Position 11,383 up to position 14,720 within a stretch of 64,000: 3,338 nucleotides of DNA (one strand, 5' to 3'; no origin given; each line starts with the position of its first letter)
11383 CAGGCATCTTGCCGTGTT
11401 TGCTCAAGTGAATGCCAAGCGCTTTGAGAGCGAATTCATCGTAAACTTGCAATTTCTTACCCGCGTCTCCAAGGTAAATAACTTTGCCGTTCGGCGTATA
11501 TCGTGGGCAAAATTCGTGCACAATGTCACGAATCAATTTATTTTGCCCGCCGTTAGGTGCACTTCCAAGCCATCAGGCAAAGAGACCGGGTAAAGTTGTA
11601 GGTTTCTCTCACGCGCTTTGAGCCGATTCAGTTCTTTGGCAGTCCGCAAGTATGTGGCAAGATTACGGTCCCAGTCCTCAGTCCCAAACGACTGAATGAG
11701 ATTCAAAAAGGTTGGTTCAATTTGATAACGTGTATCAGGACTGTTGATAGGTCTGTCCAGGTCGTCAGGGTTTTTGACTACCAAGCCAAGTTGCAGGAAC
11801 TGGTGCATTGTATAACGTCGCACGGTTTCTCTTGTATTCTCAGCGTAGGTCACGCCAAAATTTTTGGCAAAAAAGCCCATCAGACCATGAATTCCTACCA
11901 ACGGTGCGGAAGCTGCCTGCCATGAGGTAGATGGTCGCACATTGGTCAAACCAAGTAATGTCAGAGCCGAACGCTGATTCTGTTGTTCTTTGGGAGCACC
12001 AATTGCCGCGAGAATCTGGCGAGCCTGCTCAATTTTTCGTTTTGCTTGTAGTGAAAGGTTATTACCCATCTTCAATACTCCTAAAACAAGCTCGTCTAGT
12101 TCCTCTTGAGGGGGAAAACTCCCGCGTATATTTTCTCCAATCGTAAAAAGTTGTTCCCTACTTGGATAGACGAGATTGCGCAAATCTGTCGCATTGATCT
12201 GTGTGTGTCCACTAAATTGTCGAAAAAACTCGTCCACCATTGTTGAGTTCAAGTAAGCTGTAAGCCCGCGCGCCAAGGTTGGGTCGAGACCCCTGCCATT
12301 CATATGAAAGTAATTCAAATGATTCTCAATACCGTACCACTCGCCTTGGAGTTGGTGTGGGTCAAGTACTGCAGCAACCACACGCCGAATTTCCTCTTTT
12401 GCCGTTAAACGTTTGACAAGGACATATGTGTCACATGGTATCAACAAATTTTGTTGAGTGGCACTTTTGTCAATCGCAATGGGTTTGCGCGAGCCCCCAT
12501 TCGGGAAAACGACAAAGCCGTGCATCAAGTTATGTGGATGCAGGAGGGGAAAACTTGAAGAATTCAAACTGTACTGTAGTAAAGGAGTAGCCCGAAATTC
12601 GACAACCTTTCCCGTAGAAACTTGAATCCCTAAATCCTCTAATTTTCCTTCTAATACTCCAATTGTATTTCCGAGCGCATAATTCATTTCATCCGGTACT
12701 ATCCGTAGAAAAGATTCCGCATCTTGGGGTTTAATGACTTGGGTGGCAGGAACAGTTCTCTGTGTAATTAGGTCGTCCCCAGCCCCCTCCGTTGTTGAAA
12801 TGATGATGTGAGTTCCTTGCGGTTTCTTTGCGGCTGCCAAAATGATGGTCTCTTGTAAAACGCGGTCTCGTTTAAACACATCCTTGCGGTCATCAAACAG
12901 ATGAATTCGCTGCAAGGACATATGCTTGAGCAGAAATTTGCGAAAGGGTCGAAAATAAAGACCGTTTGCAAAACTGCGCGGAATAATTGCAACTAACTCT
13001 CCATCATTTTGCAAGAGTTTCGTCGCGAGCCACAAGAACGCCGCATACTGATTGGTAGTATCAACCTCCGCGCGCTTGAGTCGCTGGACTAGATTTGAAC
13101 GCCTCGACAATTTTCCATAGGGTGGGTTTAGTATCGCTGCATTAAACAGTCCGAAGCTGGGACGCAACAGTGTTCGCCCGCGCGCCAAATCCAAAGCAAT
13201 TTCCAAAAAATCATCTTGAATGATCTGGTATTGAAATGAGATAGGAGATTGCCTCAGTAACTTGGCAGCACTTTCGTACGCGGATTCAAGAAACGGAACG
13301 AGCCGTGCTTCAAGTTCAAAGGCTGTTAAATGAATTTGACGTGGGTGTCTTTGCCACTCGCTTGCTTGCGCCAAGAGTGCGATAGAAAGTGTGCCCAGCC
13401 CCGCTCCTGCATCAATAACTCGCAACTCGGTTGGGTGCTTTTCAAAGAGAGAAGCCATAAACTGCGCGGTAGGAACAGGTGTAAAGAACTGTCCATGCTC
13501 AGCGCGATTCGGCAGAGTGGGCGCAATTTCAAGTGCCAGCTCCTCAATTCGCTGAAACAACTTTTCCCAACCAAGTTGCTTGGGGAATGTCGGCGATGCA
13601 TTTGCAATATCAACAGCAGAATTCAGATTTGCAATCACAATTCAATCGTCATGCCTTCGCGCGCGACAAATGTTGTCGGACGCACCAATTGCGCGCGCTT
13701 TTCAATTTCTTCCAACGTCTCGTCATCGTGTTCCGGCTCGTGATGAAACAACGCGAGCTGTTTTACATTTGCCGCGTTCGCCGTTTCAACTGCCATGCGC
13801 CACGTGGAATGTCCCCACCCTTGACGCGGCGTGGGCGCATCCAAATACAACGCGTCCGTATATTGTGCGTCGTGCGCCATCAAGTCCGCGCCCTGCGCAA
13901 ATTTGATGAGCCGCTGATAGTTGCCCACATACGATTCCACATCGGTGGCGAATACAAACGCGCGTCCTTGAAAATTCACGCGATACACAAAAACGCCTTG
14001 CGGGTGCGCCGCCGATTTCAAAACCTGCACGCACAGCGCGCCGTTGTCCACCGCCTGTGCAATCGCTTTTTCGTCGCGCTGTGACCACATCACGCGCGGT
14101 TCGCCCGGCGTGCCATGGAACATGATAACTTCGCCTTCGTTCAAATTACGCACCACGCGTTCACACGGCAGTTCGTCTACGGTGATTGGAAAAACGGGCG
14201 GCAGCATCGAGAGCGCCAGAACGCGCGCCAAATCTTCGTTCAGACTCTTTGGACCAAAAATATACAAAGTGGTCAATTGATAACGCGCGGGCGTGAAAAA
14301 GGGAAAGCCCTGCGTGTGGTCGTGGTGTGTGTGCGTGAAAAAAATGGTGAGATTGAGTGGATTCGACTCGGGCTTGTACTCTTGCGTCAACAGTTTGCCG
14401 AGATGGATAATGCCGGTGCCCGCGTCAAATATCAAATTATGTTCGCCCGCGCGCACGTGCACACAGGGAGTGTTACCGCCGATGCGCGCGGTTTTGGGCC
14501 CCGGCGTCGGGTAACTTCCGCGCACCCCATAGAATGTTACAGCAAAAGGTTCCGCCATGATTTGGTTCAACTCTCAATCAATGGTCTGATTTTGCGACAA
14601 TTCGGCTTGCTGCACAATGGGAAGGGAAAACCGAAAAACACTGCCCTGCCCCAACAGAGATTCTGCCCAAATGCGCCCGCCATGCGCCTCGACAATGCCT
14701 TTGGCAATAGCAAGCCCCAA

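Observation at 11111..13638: Lower-GC restriction-modification islet: M gene reads without a stop into the R gene, and the PstI/BsuBI-family REase is split by a frameshift at an A-tract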

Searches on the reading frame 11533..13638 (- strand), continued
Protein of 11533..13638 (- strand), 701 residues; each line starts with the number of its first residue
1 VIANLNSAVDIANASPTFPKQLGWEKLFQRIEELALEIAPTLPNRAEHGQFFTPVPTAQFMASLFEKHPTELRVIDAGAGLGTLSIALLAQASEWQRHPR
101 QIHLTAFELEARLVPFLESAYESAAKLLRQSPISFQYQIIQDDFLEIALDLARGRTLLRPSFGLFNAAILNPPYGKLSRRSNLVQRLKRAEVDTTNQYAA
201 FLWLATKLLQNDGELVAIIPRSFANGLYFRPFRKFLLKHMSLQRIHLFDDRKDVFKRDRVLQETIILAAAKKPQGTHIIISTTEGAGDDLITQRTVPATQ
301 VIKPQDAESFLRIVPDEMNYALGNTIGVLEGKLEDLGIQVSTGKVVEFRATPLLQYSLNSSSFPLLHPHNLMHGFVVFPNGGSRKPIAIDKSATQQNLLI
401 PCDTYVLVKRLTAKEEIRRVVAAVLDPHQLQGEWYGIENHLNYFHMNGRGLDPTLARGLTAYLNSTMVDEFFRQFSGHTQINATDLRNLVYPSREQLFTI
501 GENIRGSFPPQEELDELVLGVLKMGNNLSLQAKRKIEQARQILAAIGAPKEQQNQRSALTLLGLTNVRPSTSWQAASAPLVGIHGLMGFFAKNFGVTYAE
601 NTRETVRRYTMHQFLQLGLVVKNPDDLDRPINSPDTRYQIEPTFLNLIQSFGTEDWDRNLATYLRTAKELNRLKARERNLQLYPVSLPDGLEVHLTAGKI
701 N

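Call 56: predict_structure(alignment_id=A2)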
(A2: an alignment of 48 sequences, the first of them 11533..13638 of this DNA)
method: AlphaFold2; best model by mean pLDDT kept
length: 701 residues; sequences in the alignment: 48
mean_pLDDT: 85.4   pTM: 0.81
mean pLDDT of the five models: 85.4, 85.2, 83.3, 82.3, 80.6
residues with pLDDT >= 90: 368; 70-90: 248; 50-70: 54; < 50: 31
segments of 3 or more residues with pLDDT < 50: 1-18, 673-679, 698-701
pLDDT, mean of each block of 10 residues (from residue 1): 31 45 91 88 70 89 94 92 96 93 94 94 94 93 89 63 83 83 88 89 93 92 84 93 87 64 81 94 76 90 87 87 84 93 88 91 93 89 86 85 95 67 93 92 95 97 92 73 88 96 91 92 84 93 90 90 95 95 92 89 81 88 87 84 95 93 78 49 71 60 35
secondary structure, 60 per line:
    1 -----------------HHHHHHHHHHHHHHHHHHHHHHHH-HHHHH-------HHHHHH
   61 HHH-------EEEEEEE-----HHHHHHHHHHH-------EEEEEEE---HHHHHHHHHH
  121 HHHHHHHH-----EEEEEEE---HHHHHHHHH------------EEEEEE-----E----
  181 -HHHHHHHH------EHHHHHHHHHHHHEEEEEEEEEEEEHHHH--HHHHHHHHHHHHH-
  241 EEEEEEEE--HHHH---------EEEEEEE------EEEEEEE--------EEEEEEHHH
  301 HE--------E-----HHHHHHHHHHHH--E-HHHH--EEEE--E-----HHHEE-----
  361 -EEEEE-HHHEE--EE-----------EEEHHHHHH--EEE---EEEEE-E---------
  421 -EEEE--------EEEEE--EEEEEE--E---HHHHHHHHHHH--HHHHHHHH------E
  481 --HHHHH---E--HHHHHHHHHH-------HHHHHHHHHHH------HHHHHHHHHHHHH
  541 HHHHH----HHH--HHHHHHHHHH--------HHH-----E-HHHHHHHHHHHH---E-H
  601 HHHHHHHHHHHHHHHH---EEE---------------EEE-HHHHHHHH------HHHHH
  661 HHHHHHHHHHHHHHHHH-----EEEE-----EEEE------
elements in order (helices of 4 or more, strands of 3 or more residues): H18-41 H43-47 H55-63 E71-77 H83-93 E101-107 H111-128 E134-140 H144-152 E165-170 H182-189 H197-208 E209-220 H221-224 H227-239 E241-248 H251-254 E264-270 E277-283 E292-297 H298-301 H317-328 H333-336 E339-342 E362-366 E388-390 H391-396 E399-401 E405-409 E422-425 E434-438 E441-446 H453-463 H466-473 H483-487 H494-503 H511-521 H528-545 H555-564 H583-594 H600-616 E620-622 E638-640 H642-649 H656-677 E683-686 E692-695

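Call 58: fold_search(model_id=the predicted structure, library=pdb)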
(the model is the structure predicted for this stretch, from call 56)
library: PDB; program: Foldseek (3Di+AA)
matches with E <= 10: 1225; with E <= 0.001: 220
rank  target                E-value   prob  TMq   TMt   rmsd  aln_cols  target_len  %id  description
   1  7qw7_A                2.4e-18  1.00  0.50  0.62   5.7       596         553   12  Adenine-specific DNA methyltransferase M.BseCI complexed with AdoHcy and cognate fully methylated DNA duplex (released 2023-01-25)
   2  7lni_A                2.8e-18  1.00  0.50  0.62   6.1       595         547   12  SeMet CamA Adenine Methyltransferase Complexed to Cognate Substrate DNA (released 2021-05-19)
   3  7lnj_A                3.1e-18  1.00  0.48  0.60   6.9       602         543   12  CamA Adenine Methyltransferase Complexed to Cognate Substrate DNA (released 2021-05-19)
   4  7lni_C                6.6e-18  1.00  0.48  0.60   6.4       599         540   11  SeMet CamA Adenine Methyltransferase Complexed to Cognate Substrate DNA (released 2021-05-19)
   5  7rfn_C                1.2e-17  1.00  0.46  0.58   7.7       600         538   12  CamA Adenine Methyltransferase Complexed to Cognate Substrate DNA and Inhibitor SGC8158 (released 2021-09-15)
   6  7qw5_A                1.3e-17  1.00  0.49  0.62   6.3       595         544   13  Adenine-specific DNA methyltransferase M.BseCI complexed with AdoHcy and cognate unmethylated DNA duplex (released 2023-01-25)
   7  7rfm_B                1.7e-17  1.00  0.47  0.58   7.3       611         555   12  CamA Adenine Methyltransferase Complexed to Cognate Substrate DNA and Inhibitor EPZ004777 (released 2021-09-15)
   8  7qw8_B                1.9e-17  1.00  0.35  0.42   9.5       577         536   13  Adenine-specific DNA methyltransferase M.BseCI (released 2023-01-25)
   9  7qw6_A                2.7e-17  1.00  0.51  0.62   5.6       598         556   12  Adenine-specific DNA methyltransferase M.BseCI complexed with AdoHcy and cognate hemimethylated DNA duplex (released 2023-01-25)
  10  7lnj_C                2.7e-17  1.00  0.47  0.60   6.3       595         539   11  CamA Adenine Methyltransferase Complexed to Cognate Substrate DNA (released 2021-05-19)
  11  7lt5_C                3.3e-17  1.00  0.49  0.60   6.8       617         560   12  CamA Adenine Methyltransferase Complexed to Cognate Substrate DNA and Cofactor SAH (released 2021-05-19)
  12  8cxt_A                3.5e-17  1.00  0.49  0.62   6.0       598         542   12  CamA Adenine Methyltransferase Complexed to Cognate Substrate DNA and Inhibitor N6-benzyladenosine (Compound 1) (released 2023-01-11)
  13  8cxw_A                3.7e-17  1.00  0.49  0.62   6.1       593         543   12  CamA Adenine Methyltransferase Complexed to Cognate Substrate DNA and Inhibitor piclidenoson (Compound 4) (released 2023-01-11)
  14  8vpg_A                5.1e-17  1.00  0.47  0.58   7.2       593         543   11  CamA Adenine Methyltransferase Complexed to Cognate Substrate DNA and Containing Quinoline-based SGI-1027 Analog 455 (released 2024-09-25)
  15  8fs1_C                5.4e-17  1.00  0.48  0.61   5.9       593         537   12  CamA Adenine Methyltransferase Complexed to Cognate Substrate DNA and Inhibitor 11a (YD905) (released 2023-05-10)
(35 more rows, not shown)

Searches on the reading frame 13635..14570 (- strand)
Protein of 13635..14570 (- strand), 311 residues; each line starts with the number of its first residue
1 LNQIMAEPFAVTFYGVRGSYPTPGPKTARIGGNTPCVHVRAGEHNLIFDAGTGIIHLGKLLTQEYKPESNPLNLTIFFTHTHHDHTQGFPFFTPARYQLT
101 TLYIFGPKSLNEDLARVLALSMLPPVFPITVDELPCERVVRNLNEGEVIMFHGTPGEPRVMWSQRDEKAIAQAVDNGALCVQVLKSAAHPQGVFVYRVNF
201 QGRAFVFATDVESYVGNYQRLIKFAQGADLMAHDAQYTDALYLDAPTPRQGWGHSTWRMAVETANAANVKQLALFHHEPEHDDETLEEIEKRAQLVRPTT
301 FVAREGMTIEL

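Call 4: search_protein_families(library=pfam, proteins=[window:13635-14570:-], max_evalue=0.01)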
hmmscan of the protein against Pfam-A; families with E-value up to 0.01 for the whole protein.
window:13635-14570:- (311 aa): 2 families
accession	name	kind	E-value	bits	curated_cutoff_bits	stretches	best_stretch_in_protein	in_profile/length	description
PF12706.13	Lactamase_B_2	-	6.9e-15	55.6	27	1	44-277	1-200/200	Beta-lactamase superfamily domain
PF00753.33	Lactamase_B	-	0.0086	16.5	22.7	0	32-93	4-64/196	Metallo-beta-lactamase superfamily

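Call 28: find_homologous_proteins(query=window:13635-14570:-, max_evalue=1e-20)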
Query window:13635-14570:- (311 aa): 7544 proteins with E <= 1e-20 among 8000 candidates; the best 120 are listed.
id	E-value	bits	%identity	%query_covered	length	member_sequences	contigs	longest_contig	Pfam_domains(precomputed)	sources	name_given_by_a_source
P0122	3.4e-187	639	88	99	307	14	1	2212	PF12706.14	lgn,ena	-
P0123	8.7e-186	634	88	99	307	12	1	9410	PF12706.14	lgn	-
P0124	2.7e-184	629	87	99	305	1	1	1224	PF12706.14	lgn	-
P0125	3.7e-183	626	87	99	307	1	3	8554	PF12706.14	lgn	-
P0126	7.7e-182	621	85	99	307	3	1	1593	PF12706.14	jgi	jgi:ribonuclease BN (tRNA processing enzyme)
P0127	8.5e-181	618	86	99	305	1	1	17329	PF12706.14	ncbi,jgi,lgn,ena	-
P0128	1.8e-179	614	85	99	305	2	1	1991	PF12706.14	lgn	-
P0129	2.4e-178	610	85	99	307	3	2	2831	PF12706.14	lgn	-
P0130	2.6e-178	610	83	99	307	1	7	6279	PF12706.14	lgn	-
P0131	4.3e-178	609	85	99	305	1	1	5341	PF12706.14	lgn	-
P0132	2.7e-177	606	84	99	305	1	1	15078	PF12706.14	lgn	-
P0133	3.9e-177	606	84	99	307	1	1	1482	PF12706.14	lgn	-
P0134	6.6e-177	605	83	99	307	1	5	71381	PF12706.14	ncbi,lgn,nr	ncbi:MAG: MBL fold metallo-hydrolase [Anaerolineae bacterium]|nr:MBL fold metallo-hydrolase [Anaerol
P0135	3.2e-176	603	83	99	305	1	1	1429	PF12706.14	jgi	jgi:phosphoribosyl 1,2-cyclic phosphodiesterase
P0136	5.2e-176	602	85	99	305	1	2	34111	PF12706.14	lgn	-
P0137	1.9e-174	597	84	99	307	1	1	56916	PF12706.14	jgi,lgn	-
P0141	2.1e-172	590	82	99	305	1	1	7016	PF12706.14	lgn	-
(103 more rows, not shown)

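Call 29: find_encoding_contigs(protein=P0141, flank=7000, max_places=2)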
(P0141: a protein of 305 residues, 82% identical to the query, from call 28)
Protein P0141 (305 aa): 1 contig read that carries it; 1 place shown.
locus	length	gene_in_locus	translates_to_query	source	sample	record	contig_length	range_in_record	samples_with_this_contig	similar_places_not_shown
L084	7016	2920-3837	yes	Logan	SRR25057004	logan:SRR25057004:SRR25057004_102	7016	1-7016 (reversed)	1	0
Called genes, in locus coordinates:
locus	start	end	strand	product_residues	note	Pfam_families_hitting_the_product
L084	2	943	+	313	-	?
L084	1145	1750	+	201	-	PF00156:Pribosyltran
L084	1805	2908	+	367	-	PF08448:PAS_4 (weak), PF00512:HisKA, PF13581:HATPase_c_2 (faint), PF02518:HATPase_c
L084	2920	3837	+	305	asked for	PF12706:Lactamase_B_2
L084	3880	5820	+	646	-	PF07669:Eco57I, PF17728:BsuBI_PstI_RE_N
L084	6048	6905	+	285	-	PF00809:Pterin_bind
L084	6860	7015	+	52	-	?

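Call 30: find_encoding_contigs(protein=P0123, flank=7000, max_places=2)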
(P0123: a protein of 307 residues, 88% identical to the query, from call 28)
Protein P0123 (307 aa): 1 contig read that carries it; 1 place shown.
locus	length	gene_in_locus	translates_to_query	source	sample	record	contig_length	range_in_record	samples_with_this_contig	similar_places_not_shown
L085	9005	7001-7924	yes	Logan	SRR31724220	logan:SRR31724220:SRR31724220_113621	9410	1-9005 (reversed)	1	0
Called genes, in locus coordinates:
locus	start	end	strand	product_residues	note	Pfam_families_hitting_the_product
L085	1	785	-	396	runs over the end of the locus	?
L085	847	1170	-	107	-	-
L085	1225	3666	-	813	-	PF02190:LON_substr_bdg, PF00004:AAA, PF07728:AAA_5 (weak), PF22667:Lon_lid, PF05362:Lon_C, PF13541:ChlI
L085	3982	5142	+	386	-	PF07690:MFS_1, PF12832:MFS_1_like (weak), PF06609:TRI12 (weak)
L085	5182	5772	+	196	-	PF00156:Pribosyltran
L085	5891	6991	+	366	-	PF00989:PAS (weak), PF13188:PAS_8 (weak), PF08448:PAS_4, PF12860:PAS_7, PF00512:HisKA, PF13581:HATPase_c_2 (weak), PF02518:HATPase_c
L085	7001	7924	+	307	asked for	PF12706:Lactamase_B_2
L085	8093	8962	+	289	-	PF00809:Pterin_bind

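Call 31: find_encoding_contigs(protein=P0134, flank=7000, max_places=2)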
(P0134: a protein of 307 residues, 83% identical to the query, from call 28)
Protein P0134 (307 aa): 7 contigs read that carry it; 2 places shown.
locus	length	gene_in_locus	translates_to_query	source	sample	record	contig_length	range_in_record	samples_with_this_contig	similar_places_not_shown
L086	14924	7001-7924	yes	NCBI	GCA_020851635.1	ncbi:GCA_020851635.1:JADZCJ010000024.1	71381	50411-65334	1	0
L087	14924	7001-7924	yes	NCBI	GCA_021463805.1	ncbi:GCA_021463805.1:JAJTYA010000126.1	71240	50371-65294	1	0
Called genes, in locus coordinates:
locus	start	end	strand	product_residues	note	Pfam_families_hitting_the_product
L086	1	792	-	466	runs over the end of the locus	PF04326:SLFN_AlbA_2, PF13749:HATPase_c_4, PF08220:HTH_DeoR (weak)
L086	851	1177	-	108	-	-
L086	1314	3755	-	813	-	PF02190:LON_substr_bdg, PF00004:AAA, PF07728:AAA_5, PF22667:Lon_lid, PF05362:Lon_C, PF13541:ChlI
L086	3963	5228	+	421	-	PF07690:MFS_1, PF12832:MFS_1_like, PF06609:TRI12 (weak)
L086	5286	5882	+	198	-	PF00156:Pribosyltran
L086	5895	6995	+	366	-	PF00989:PAS (weak), PF13188:PAS_8 (faint), PF08448:PAS_4, PF12860:PAS_7, PF13426:PAS_9 (faint), PF00512:HisKA, PF13581:HATPase_c_2, PF02518:HATPase_c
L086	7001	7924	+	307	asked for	PF12706:Lactamase_B_2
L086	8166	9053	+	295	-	PF00809:Pterin_bind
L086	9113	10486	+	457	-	PF08245:Mur_ligase_M (weak), PF02875:Mur_ligase_C, PF27239:FOL3_C (weak)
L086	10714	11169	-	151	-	PF01521:Fe-S_biosyn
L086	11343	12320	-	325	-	PF04055:Radical_SAM, PF13353:Fer4_12 (weak), PF06463:Mob_synth_C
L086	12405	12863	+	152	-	-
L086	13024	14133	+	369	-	PF08735:DUF1786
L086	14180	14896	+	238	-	PF04474:DUF554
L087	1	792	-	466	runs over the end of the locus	PF04326:SLFN_AlbA_2, PF13749:HATPase_c_4, PF08220:HTH_DeoR (weak)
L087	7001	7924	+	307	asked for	PF12706:Lactamase_B_2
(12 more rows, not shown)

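Call 32: find_encoding_contigs(protein=P0137, flank=7000, max_places=2)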
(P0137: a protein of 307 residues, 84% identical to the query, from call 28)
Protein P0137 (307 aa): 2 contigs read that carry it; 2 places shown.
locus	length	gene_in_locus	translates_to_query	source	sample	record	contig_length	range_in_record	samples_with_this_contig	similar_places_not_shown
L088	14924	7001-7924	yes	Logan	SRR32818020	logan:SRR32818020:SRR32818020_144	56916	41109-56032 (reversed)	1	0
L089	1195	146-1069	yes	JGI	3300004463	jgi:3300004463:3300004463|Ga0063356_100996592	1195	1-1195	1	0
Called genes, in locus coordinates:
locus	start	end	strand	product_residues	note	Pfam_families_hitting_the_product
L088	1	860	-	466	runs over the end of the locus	PF04326:SLFN_AlbA_2, PF13749:HATPase_c_4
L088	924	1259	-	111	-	-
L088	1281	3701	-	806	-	PF02190:LON_substr_bdg, PF00004:AAA, PF07728:AAA_5 (weak), PF22667:Lon_lid, PF05362:Lon_C, PF13541:ChlI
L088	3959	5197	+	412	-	PF07690:MFS_1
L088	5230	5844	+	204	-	PF00156:Pribosyltran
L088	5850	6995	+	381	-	PF00512:HisKA, PF13581:HATPase_c_2 (faint), PF02518:HATPase_c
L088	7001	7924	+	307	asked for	PF12706:Lactamase_B_2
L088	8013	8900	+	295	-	PF00809:Pterin_bind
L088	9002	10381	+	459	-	PF08245:Mur_ligase_M, PF02875:Mur_ligase_C, PF27239:FOL3_C (weak)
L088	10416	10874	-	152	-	PF01521:Fe-S_biosyn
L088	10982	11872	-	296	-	PF13469:Sulfotransfer_3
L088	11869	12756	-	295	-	PF13469:Sulfotransfer_3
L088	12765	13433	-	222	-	PF13469:Sulfotransfer_3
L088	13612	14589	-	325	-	PF04055:Radical_SAM, PF06463:Mob_synth_C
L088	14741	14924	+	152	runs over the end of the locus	-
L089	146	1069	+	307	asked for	PF12706:Lactamase_B_2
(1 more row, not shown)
